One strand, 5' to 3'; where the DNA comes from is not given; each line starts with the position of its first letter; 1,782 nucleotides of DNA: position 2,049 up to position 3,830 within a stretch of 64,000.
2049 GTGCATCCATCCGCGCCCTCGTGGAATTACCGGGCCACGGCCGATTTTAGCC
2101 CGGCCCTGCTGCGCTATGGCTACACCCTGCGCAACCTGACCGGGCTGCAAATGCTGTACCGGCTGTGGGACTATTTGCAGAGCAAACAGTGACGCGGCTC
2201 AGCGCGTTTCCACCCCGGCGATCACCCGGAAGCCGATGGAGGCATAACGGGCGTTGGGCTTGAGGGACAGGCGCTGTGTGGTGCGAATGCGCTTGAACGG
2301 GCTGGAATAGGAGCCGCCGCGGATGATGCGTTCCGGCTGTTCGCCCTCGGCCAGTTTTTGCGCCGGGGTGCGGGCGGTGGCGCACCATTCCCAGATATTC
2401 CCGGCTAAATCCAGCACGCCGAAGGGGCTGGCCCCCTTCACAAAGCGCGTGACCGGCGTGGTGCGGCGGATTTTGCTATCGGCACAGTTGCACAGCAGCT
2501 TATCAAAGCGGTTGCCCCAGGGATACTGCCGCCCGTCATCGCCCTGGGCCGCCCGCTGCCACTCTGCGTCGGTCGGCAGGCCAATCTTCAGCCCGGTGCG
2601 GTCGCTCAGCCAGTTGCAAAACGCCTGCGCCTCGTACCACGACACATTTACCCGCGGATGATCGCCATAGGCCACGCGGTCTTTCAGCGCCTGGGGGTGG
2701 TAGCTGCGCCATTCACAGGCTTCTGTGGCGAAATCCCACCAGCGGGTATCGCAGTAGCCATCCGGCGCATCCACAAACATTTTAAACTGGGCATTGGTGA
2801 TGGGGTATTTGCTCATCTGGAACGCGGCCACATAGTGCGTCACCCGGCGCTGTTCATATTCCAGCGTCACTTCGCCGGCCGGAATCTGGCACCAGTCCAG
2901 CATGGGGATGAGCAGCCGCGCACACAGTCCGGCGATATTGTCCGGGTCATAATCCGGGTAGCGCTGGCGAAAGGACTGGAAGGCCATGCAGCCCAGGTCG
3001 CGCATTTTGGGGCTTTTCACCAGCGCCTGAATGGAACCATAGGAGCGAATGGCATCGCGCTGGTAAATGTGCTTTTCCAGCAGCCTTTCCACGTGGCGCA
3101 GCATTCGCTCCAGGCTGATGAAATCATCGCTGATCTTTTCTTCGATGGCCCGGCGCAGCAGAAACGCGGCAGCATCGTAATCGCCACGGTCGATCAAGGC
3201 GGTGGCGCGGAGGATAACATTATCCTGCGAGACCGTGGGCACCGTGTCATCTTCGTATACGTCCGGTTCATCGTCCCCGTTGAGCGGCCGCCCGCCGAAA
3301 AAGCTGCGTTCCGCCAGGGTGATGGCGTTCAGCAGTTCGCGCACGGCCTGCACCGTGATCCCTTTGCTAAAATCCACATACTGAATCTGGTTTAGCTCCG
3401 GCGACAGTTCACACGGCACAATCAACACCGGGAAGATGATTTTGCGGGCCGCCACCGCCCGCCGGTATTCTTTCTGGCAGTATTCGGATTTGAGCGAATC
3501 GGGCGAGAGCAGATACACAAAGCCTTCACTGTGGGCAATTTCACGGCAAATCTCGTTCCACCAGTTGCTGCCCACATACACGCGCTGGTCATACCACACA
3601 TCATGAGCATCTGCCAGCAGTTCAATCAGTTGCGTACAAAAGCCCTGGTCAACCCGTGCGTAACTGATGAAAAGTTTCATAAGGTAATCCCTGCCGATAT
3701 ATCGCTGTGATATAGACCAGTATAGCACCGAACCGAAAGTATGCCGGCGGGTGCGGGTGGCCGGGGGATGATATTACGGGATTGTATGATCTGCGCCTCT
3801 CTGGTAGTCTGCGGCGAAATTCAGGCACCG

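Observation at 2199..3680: Single-gene TIR domain fused to an FGE-sulfatase (SUMF1-like) domain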

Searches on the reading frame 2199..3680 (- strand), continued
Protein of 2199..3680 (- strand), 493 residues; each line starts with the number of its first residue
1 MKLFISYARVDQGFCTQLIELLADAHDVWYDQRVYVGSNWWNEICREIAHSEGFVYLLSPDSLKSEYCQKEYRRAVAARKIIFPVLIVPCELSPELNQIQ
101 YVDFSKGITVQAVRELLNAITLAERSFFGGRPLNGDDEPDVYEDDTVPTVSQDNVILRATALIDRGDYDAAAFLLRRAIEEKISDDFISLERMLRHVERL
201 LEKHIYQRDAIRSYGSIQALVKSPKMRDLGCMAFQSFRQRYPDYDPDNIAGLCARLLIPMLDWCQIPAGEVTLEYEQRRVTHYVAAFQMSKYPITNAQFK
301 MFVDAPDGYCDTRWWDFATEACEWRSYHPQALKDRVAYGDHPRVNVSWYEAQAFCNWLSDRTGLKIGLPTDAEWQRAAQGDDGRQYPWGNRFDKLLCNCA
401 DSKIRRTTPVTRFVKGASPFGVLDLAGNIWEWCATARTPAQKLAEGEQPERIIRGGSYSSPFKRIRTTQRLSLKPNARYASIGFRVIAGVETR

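Call 47: search_protein_families(library=pfam, alignment_id=A5, max_evalue=0.00001)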
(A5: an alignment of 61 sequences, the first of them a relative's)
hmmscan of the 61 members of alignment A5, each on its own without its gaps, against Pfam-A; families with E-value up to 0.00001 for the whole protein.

A. member 1, L001:7651-8481:+ (276 aa): 2 families
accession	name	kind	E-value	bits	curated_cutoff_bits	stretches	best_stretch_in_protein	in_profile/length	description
PF05114.20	MbnB_TglH_ChrH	-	1.7e-09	37.8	25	1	137-219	150-233/263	RiPP precursor modification enzyme MbnB/TglH/ChrH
PF01261.30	AP_endonuc_2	-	1.5e-06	28.5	31.1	1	69-225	78-226/249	Xylose isomerase-like TIM barrel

B. families by the number of members that match (of 61 scanned): 72 families (the first 25 are shown)
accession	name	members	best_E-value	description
PF08239.17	SH3_3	8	3.2e-13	Bacterial SH3 domain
PF01547.30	SBP_bac_1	7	2.1e-39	Bacterial extracellular solute-binding protein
PF13416.11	SBP_bac_8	7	1.1e-30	Bacterial extracellular solute-binding protein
PF13343.11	SBP_bac_6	5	3.4e-25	Bacterial extracellular solute-binding protein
PF13531.11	SBP_bac_11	5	7.3e-14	Bacterial extracellular solute-binding protein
PF01551.29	Peptidase_M23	4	2.9e-28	Peptidase family M23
PF13458.12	Peripla_BP_6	3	2e-22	Periplasmic binding protein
PF07705.17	CARDB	3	1.3e-17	CARDB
PF01094.35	ANF_receptor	3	7.8e-10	Receptor family ligand binding region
PF13620.12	CarboxypepD_reg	3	5.3e-06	Carboxypeptidase regulatory-like domain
PF00005.33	ABC_tran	2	3.2e-53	ABC transporter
PF12704.14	MacB_PCD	2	4e-47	MacB-like periplasmic core domain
PF02653.21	BPD_transp_2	2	6.8e-40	Branched-chain amino acid transport system / permease component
PF02518.31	HATPase_c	2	2.8e-31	Histidine kinase-, DNA gyrase B-, and HSP90-like ATPase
PF00107.32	ADH_zinc_N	2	2.9e-27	Zinc-binding dehydrogenase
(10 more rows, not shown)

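Call 54: find_related_loci(query=A1, collection=viral_contigs, flank=8000)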
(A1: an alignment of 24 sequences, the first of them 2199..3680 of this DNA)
Query A1 (493 aa) in viral_contigs; peptide patterns used: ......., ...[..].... (x = any residue, [..] = any of these).
600 stretches matched a pattern (row limit reached: there are more); 307 encode a relative of the query (tblastn E <= 1e-3); the best 80 are kept; 78 distinct loci.
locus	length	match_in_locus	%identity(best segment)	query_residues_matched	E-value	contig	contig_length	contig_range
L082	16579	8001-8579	34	250-458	4e-31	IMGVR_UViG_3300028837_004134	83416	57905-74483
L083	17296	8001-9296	40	284-486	7e-27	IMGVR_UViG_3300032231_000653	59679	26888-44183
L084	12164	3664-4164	34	274-470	8e-26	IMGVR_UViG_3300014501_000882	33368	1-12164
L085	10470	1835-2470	31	284-486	2e-23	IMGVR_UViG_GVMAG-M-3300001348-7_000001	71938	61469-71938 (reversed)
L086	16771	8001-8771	30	259-493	2e-23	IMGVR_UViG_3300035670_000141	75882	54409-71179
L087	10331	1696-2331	31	284-486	2e-23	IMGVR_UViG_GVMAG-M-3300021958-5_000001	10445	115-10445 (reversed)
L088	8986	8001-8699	31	272-486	2e-23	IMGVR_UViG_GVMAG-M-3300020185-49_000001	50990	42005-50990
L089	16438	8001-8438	36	340-491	2e-22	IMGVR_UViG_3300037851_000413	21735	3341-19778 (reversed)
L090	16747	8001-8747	31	260-490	4e-22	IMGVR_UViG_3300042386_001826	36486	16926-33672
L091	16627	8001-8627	32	279-490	5e-22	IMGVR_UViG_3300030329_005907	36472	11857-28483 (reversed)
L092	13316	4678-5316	29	264-487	5e-21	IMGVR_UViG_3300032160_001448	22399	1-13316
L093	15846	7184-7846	29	284-486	9e-21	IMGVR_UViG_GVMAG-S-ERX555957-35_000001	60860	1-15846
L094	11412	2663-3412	31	260-490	1e-20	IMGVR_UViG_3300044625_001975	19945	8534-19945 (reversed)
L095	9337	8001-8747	31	260-490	5e-20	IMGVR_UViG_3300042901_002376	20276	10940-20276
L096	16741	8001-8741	31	260-490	6e-20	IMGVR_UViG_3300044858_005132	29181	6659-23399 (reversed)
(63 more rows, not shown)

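Call 55: search_dna_similar(query=window:2199-3680:-, collection=plasmids, mode=protein, max_rows=15)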
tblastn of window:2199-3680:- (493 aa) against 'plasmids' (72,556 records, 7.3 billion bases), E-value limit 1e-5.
Records with a match: 479; places in all: 575; records where one place covers at least 80% of the query: 0.
Best place of each record, by identity: <60% 479.
By first word of the organism name: Sinorhizobium 85; Rhizobium 51; Streptomyces 50; Ensifer 12; Nostoc 12; Rahnella 12; Azospirillum 11; Acaryochloris 8; Caballeronia 8; Neorhizobium 8; and 114 more.
By predicted mobility (MOB-suite, as given by PLSDB): non-mobilizable 317; mobilizable 98; conjugative 64.
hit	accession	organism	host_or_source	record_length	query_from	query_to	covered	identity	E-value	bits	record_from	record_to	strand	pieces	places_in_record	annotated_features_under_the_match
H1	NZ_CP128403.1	Candidatus Chlorohelix allophototropha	Single colony of Candidatus Chlorohelix ...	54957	182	487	62%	31.8%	3e-33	141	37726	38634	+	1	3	SUMF1/EgtB/PvdO family nonheme iron enzyme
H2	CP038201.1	Paracoccus ferrooxidans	single cell,bioreactor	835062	187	487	61%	27.2%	5e-13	79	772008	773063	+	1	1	formylglycine-generating enzyme family protein | arylsulfatase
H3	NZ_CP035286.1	Paracoccus versutus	whole organism,soil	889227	187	487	61%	27.0%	7e-13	79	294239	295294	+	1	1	formylglycine-generating enzyme family protein | arylsulfatase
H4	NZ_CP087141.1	Spirosoma sp. KNUC1025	Brassica napus,single cell,rhizosphere ...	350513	169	458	59%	27.8%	7e-13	79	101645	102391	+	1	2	SUMF1/EgtB/PvdO family nonheme iron enzyme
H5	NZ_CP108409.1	Kitasatospora sp. NBC_01300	-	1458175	199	487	59%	27.8%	2e-10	71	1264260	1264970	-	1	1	record has no annotation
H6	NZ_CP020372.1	Candidatus Thiodictyon syntrophicum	meromictic lake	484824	237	487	51%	31.8%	1e-23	112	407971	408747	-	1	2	SUMF1/EgtB/PvdO family nonheme iron enzyme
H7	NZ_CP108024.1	Streptomyces sp. NBC_00316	-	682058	260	486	46%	34.5%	7e-27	122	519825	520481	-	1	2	SUMF1/EgtB/PvdO family nonheme iron enzyme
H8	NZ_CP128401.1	Candidatus Chlorohelix allophototropha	Single colony of Candidatus Chlorohelix ...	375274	258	487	47%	33.9%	3e-27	123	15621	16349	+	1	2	bifunctional serine/threonine-protein kinase/formylglycine-generating ...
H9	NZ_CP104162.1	Rhizobium sp. CB3060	Leucaena leucocephala,cell culture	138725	229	485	52%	30.2%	5e-18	95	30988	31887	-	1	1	formylglycine-generating enzyme family protein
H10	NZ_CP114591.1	Salinivibrio kushneri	-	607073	266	492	46%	33.5%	1e-19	100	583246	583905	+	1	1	SUMF1/EgtB/PvdO family nonheme iron enzyme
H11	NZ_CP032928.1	Agrobacterium tumefaciens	Rubus sp.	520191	231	486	52%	29.5%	9e-22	106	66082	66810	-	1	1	SUMF1/EgtB/PvdO family nonheme iron enzyme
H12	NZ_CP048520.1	Agrobacterium tumefaciens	walnut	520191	231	486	52%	29.5%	9e-22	106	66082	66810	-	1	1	SUMF1/EgtB/PvdO family nonheme iron enzyme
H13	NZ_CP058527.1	Agrobacterium tumefaciens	-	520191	231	486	52%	29.5%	9e-22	106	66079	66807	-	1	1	SUMF1/EgtB/PvdO family nonheme iron enzyme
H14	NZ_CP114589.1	Salinivibrio kushneri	-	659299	266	492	46%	33.1%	5e-19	99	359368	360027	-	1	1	SUMF1/EgtB/PvdO family nonheme iron enzyme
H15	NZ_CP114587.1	Salinivibrio kushneri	-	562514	266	492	46%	33.1%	7e-19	98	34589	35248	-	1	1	SUMF1/EgtB/PvdO family nonheme iron enzyme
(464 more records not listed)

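Call 56: search_dna_similar(query=window:2199-3680:-, collection=phages, mode=protein, max_rows=10)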
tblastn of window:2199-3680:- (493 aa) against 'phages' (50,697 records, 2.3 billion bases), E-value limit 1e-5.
Records with a match: 17; places in all: 36; records where one place covers at least 80% of the query: 0.
Best place of each record, by identity: <60% 17.
By first word of the organism name: Microcystis 9; Bacteriophage 5; Acinetobacter 2; Cyanophage 1.
By host as written in the record: - 9; Microcystis aeruginosa FACHB524 4; Cyanobacteria 2; Microcystis aeruginosa 2.
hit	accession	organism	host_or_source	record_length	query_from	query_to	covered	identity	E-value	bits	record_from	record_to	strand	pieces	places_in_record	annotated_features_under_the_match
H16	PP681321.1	Microcystis phage MaMV-CH01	Microcystis aeruginosa FACHB524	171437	261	487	46%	30.9%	4e-16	87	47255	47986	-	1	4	hypothetical protein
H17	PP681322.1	Microcystis phage MaMV-CH02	Microcystis aeruginosa FACHB524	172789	261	487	46%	30.9%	4e-16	87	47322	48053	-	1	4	hypothetical protein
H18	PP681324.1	Microcystis phage MaMV-DL02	Microcystis aeruginosa FACHB524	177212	261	487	46%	30.9%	4e-16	87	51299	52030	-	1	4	hypothetical protein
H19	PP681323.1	Microcystis phage MaMV-DL01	Microcystis aeruginosa FACHB524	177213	261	487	46%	30.9%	4e-16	87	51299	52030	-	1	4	hypothetical protein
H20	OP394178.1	Cyanophage MaMV-DH01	Cyanobacteria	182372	261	487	46%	30.9%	4e-16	87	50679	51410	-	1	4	hypothetical protein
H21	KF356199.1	Microcystis phage MaMV-DC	Microcystis aeruginosa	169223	261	487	46%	30.9%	5e-16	87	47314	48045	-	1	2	hypothetical protein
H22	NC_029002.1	Microcystis phage MaMV-DC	Microcystis aeruginosa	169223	261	487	46%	30.9%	5e-16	87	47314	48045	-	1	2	kinase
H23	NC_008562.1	Microcystis phage LMM01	-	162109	261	487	46%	30.5%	9e-16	87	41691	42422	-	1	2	kinase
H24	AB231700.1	Microcystis phage LMM01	-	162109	261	487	46%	30.5%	9e-16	87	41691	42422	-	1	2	hypothetical protein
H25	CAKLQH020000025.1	Acinetobacter phage MD-2021a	not known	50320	265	487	45%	27.2%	4e-11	72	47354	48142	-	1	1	pkn1_3: Serine/threonine-protein kinase pkn1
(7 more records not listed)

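Call 57: get_annotated_region(hit=H1, flank=9000)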
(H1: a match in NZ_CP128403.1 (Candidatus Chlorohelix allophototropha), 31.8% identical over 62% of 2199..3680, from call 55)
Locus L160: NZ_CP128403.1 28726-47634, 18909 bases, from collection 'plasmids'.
description: Candidatus Chlorohelix allophototropha isolate L227-S17 plasmid unnamed3, complete sequence
organism: Candidatus Chlorohelix allophototropha (NCBI taxid 3003348)
taxonomy: Bacteria; Chloroflexota; Chloroflexia; Candidatus Chloroheliales; Candidatus Chloroheliaceae; Candidatus Chlorohelix; Candidatus Chlorohelix allophototropha
host: -; source: Single colony of Candidatus Chlorohelix allophototropha from a non-axenic enrichment (subculture 19.9); ...; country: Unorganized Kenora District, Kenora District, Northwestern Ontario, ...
typing (MOB-suite, as given by PLSDB): non-mobilizable
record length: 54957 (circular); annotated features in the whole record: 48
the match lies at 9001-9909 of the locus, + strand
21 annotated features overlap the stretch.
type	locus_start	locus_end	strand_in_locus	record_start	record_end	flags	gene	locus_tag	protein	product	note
CDS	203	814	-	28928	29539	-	-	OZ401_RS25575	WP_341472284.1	hypothetical protein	-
CDS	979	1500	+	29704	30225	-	-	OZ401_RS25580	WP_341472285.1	hypothetical protein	-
CDS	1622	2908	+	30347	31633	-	-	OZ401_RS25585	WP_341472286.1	pentapeptide repeat-containing protein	-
CDS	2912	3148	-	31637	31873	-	-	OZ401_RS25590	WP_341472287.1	CopG family transcriptional regulator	-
CDS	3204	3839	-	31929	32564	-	-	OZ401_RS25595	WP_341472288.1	AAA family ATPase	-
CDS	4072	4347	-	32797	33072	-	-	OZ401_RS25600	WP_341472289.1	hypothetical protein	-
CDS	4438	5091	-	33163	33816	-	-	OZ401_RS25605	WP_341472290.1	AAA family ATPase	-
CDS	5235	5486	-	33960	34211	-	-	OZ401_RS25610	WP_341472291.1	hypothetical protein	-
CDS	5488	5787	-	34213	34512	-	-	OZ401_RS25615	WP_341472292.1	hypothetical protein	-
CDS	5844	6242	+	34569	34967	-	-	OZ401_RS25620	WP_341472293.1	hypothetical protein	-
CDS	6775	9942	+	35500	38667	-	-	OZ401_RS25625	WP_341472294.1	SUMF1/EgtB/PvdO family nonheme iron enzyme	-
CDS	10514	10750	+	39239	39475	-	-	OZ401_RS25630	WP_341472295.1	DUF433 domain-containing protein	-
CDS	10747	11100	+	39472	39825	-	-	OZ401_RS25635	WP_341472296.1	DUF5615 family PIN-like protein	-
CDS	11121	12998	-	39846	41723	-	-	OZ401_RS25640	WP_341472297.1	DUF4231 domain-containing protein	-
CDS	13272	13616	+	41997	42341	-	-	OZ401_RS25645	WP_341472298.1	helix-turn-helix domain-containing protein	-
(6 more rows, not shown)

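Call 58: search_protein_families(library=pfam, proteins=[L160:6775-9942:+, L024:8623-9978:+, L062:9170-10834:+], max_evalue=0.001)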
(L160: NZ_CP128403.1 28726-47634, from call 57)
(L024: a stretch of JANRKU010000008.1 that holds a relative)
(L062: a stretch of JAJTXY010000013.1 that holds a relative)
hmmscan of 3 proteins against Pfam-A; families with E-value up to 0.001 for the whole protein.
L160:6775-9942:+ (1055 aa): 4 families
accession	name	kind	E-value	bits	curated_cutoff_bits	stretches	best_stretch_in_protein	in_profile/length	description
PF03781.23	FGE-sulfatase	-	3.1e-43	148.7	23.3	1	816-1045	9-254/255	Sulfatase-modifying factor enzyme 1-like domain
PF13676.11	TIR_2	-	1.6e-17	64.5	28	1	5-127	2-121/122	TIR domain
PF05729.18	NACHT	-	4.1e-10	40.2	26.7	1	298-481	2-164/167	NACHT domain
PF01582.25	TIR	-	5.7e-05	23.4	21.3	0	12-131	15-140/179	TIR domain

L024:8623-9978:+ (451 aa): 11 families
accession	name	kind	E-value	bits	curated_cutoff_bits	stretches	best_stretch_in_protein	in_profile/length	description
PF13646.12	HEAT_2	-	4e-47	158.9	27.7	4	245-329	2-88/88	HEAT repeats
PF13676.11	TIR_2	-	5.4e-24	85.4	28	1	17-137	1-119/122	TIR domain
PF02985.28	HEAT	-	1.3e-20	72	23.5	0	309-331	5-27/31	HEAT repeat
PF03130.22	HEAT_PBS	-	3.8e-15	55.1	20.9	0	352-376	2-26/27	PBS lyase HEAT-like repeat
PF13513.12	HEAT_EZ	-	1.2e-14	54.8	27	1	271-299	26-54/55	HEAT-like repeat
PF21581.3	SCD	-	6.1e-07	30.1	27.5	0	312-336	38-62/75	Stromalin conservative domain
PF01582.25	TIR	-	3.5e-06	27.4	21.3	1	25-91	14-80/179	TIR domain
PF12755.13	Vac14_Fab1_bd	-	1e-05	26.5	22.1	0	366-391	27-52/97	Vacuolar 14 Fab1-binding region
PF01347.28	Vitellogenin_N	-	2.2e-05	23.7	24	0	317-365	475-526/590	Lipoprotein amino terminal region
PF01602.26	Adaptin_N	-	3.5e-05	23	37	0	241-344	228-342/524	Adaptin N terminal region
PF00514.29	Arm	-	0.00014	22.2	20.6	0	273-298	12-37/41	Armadillo/beta-catenin-like repeat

L062:9170-10834:+ (554 aa): 2 families
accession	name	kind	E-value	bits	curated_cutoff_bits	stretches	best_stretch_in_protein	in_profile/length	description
PF03781.23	FGE-sulfatase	-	4.8e-48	164.5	23.3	1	318-552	5-255/255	Sulfatase-modifying factor enzyme 1-like domain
PF13676.11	TIR_2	-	7.4e-08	33.3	28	1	17-122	2-99/122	TIR domain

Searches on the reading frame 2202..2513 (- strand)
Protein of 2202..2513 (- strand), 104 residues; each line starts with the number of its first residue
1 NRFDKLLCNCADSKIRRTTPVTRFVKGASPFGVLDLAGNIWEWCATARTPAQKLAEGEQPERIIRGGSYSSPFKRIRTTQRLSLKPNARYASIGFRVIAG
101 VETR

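Call 15: search_solved_structures(query=window:2202-2513:-, max_evalue=0.01, show_alignments=5)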
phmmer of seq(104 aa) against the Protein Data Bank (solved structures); distinct sequences matched with E-value up to 0.01: 23.
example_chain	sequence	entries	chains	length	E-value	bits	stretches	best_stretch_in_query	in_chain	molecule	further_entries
1y4j_A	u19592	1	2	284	3.6e-06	30.3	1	16-99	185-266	Sulfatase modifying factor 2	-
6muj_A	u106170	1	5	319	2.7e-05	27.5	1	16-97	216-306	Formylglycine-generating enzyme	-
2q17_A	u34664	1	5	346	3.2e-05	27.2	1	16-97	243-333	formylglycine generating enzyme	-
7ml6_A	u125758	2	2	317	0.00016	25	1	14-98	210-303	CalU17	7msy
5nxl_A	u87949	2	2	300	0.00016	25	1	17-99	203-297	Non-specific serine/threonine protein kinase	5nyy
2y3c_A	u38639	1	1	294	0.00016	25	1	28-97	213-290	TREPONEMA DENTICOLA VARIABLE PROTEIN 1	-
6s07_A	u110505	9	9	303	0.00017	24.9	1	17-99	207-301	Formylglycine-generating enzyme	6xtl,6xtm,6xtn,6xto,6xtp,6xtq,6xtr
6vqp_A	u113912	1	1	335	0.00018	24.9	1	14-98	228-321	CalU17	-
8u41_A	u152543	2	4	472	0.0005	23.4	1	12-52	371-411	Selenoxide synthase OvsA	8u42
8ux5_A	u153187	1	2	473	0.001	22.4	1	12-50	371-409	Selenoxide synthase OvsA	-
7spq_A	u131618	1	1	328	0.0014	21.9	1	2-96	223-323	Serine/threonine kinase ToxD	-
2aft_X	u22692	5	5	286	0.002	21.5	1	9-99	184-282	Sulfatase modifying factor 1 | Sulfatase-modifying factor 1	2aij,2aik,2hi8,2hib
31dc_A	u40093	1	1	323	0.0024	21.2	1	9-99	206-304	Formylglycine-generating enzyme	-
9myj_B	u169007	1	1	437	0.0034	20.8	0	29-96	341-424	Lipoprotein, putative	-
9p6h_B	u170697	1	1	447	0.0035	20.7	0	29-96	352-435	Lipoprotein, putative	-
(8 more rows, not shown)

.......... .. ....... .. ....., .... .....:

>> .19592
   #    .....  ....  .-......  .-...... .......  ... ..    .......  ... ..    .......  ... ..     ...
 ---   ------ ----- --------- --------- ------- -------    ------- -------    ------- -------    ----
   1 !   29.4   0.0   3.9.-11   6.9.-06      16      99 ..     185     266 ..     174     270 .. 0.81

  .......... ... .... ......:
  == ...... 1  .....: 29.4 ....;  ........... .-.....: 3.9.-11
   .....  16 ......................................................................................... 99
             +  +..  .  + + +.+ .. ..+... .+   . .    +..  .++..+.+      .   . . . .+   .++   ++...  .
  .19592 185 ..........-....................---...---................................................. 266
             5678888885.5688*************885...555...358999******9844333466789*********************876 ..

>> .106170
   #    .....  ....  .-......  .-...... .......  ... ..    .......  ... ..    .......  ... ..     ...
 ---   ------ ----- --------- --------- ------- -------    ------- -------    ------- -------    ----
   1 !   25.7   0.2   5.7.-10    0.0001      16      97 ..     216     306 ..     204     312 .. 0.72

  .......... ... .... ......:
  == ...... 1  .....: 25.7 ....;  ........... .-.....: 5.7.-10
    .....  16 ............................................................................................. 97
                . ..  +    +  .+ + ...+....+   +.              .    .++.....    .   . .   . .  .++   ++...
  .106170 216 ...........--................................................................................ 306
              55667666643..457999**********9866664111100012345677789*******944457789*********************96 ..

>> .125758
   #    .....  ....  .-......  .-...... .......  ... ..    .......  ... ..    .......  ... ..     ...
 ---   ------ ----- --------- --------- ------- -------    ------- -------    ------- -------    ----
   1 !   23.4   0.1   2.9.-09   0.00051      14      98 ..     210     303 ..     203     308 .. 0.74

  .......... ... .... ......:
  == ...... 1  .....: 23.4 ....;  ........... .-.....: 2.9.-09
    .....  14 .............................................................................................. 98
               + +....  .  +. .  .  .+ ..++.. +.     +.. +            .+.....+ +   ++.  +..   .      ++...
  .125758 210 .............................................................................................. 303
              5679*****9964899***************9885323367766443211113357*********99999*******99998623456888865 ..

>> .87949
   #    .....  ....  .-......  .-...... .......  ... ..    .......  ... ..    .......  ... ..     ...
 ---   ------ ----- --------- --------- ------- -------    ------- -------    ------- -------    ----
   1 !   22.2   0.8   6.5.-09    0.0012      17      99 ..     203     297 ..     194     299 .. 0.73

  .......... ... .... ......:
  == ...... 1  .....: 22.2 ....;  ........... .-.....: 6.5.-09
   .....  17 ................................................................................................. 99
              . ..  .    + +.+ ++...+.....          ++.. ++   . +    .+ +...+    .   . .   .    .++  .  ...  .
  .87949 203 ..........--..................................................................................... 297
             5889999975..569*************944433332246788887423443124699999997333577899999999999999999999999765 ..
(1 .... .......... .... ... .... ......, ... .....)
